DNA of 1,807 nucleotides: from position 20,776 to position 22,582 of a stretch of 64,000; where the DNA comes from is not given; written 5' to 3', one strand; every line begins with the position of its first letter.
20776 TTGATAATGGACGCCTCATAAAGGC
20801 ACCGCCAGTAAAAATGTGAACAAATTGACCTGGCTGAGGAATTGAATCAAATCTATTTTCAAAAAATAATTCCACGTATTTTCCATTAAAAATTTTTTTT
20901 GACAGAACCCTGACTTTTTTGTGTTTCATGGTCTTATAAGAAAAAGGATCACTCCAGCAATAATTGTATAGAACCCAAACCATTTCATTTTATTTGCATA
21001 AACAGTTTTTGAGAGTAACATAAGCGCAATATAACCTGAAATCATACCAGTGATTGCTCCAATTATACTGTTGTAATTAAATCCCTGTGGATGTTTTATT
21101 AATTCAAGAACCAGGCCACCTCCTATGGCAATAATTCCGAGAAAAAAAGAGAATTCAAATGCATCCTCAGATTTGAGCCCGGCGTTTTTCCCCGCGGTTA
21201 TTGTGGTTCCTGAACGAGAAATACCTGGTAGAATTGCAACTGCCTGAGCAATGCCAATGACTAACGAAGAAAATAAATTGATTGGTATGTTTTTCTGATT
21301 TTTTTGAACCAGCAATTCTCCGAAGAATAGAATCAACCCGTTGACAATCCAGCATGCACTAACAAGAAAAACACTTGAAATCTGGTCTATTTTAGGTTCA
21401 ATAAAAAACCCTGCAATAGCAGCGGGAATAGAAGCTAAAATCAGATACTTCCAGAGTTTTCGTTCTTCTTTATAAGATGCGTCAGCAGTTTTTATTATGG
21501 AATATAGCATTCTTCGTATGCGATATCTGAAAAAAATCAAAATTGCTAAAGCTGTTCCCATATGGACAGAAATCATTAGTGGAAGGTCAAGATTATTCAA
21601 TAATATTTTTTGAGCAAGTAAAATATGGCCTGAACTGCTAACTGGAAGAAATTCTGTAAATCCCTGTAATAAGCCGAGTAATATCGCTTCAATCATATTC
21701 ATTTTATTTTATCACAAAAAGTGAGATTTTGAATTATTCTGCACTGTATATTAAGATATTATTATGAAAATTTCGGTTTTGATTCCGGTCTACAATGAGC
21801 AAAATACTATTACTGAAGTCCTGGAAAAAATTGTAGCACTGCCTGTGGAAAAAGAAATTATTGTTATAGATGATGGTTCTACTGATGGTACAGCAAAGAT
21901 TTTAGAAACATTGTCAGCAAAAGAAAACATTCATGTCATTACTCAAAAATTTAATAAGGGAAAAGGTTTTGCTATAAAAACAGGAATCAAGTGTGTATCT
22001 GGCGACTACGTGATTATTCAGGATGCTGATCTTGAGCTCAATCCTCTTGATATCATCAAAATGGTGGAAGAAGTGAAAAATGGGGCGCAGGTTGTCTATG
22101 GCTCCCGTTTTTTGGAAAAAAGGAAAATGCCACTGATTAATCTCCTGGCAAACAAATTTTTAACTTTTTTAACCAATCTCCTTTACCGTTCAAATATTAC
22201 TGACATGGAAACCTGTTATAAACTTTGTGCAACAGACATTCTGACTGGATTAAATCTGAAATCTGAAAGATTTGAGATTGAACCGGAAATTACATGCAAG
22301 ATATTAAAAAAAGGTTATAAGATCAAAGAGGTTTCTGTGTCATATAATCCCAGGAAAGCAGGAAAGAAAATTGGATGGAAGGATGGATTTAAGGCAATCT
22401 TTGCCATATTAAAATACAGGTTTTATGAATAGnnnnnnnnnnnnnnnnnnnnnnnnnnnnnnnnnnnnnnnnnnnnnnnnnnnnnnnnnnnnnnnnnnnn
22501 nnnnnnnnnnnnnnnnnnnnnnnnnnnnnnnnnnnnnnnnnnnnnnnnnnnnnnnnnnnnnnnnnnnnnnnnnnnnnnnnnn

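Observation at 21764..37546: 16-gene co-directional operon built from five polyprenyl-phosphate-sugar-synthase-like GT2s and four GT-C membrane transferases, with no flippase, polymerase, exporter or priming transferase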

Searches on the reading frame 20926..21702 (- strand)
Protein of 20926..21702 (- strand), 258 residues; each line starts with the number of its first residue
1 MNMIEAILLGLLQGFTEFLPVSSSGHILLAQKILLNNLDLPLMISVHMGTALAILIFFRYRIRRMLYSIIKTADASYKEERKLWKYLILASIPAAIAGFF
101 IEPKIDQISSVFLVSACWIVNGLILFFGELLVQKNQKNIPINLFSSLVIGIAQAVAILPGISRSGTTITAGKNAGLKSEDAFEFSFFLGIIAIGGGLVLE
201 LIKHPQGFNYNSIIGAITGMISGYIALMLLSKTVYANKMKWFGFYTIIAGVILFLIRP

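Call 4: search_protein_families(library=pfam, proteins=[window:20926-21702:-], max_evalue=0.01)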
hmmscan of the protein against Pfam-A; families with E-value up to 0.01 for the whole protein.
window:20926-21702:- (258 aa): 1 family
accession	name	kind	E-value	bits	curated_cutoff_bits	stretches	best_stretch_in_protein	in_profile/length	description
PF02673.24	BacA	-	4.6e-64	217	33.4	1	6-252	1-257/257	Bacitracin resistance protein BacA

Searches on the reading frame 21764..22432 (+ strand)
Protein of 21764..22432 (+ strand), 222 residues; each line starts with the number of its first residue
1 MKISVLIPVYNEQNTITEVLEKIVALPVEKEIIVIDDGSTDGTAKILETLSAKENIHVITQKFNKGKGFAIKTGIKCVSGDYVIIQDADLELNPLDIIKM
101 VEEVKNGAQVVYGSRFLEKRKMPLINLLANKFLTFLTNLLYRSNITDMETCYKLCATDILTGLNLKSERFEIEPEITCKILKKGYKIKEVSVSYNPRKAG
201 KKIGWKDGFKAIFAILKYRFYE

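Call 3: search_protein_families(library=pfam, proteins=[window:21764-22432:+], max_evalue=0.01)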
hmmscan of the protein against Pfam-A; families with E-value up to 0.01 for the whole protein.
window:21764-22432:+ (222 aa): 5 families
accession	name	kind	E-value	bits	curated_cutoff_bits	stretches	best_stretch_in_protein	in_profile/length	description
PF00535.33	Glycos_transf_2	-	4.4e-34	118.3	23.3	1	4-155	1-159/168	Glycosyl transferase family 2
PF13641.12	Glyco_tranf_2_3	-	3.4e-07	31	27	1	3-121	3-129/230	Glycosyltransferase like family 2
PF10111.15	Glyco_tranf_2_2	-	4e-06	27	27.3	1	4-94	1-96/276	Glycosyltransferase like family 2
PF13704.12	Glyco_tranf_2_4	-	2e-05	25.4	27.5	1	11-89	2-81/98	Glycosyl transferase family 2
PF00455.28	DeoRC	-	0.0048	17.3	31.8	1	26-72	16-60/160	DeoR C terminal sensor domain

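Call 6: search_protein_families(library=ncbifam, proteins=[window:21764-22432:+], max_evalue=0.001)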
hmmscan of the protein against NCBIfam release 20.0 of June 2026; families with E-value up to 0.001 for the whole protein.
window:21764-22432:+ (222 aa): 28 families (the best 25 are shown)
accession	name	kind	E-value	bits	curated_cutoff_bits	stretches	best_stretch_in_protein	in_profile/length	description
TIGR04182.1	glyco_TIGR04182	equivalog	5.3e-36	124.5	325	1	3-217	2-216/293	S-layer glycoprotein N-glycosyltransferase AglJ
TIGR03937.1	PgaC_IcaA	equivalog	3.8e-21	75.5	422.3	1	2-110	46-156/407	poly-beta-1,6-N-acetyl-D-glucosamine synthase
NF007986.1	PRK10714.1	equivalog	5e-21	75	529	1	2-137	7-146/316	undecaprenyl-phosphate 4-deoxy-4-formamido-L-arabinose transferase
NF041391.1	DPhHxTase_Halo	equivalog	4.6e-20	71.5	375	1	9-212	3-201/213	dolichyl-phosphate hexose transferase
NF047588.1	GlcsyltransPgfSStrep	equivalog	1.5e-19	70.4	500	1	1-160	1-164/308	glycosyltransferase PgfS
NF058614.1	PPMAGASynPpgS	equivalog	1e-17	64.3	370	1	5-192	4-194/226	polyprenyl-phospho-N-acetylgalactosaminyl synthase PpgS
NF041875.1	EPS_EpsD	equivalog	1e-15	58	370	1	3-108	1-108/325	exopolysaccharide biosynthesis glycosyltransferase EpsD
NF007482.0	PRK10073.1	equivalog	1.3e-15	57.3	423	1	2-94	7-100/334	glycosyltransferase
TIGR04283.1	glyco_like_mftF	equivalog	1.9e-15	57.1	182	1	3-116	1-107/221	TIGR04283 family arsenosugar biosynthesis glycosyltransferase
NF010496.0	PRK13915.1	equivalog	1.1e-12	47.7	262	1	2-99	32-137/307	glucosyl-3-phosphoglycerate synthase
NF047683.1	TeichurnBiosyTuaG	equivalog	1.2e-11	44.7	400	1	2-94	7-101/252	teichuronic acid biosynthesis protein TuaG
NF050050.1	ProtGlycPglI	equivalog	7e-11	42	500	1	2-120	3-124/306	GalNAc(5)-diNAcBac-PP-undecaprenol beta-1,3-glucosyltransferase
NF053739.1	GlytfEpsEBac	equivalog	3.4e-10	39.3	450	1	2-89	2-92/265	glycosyltransferase EpsE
TIGR03111.1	glyc2_xrt_Gpos1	hypoth_equivalog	4.9e-10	38.8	363.95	1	2-112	50-164/439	TIGR03111 family XrtG-associated glycosyltransferase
TIGR03965.1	mycofact_glyco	equivalog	6.4e-10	38.5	280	1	2-106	75-181/467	mycofactocin biosynthesis glycosyltransferase MftF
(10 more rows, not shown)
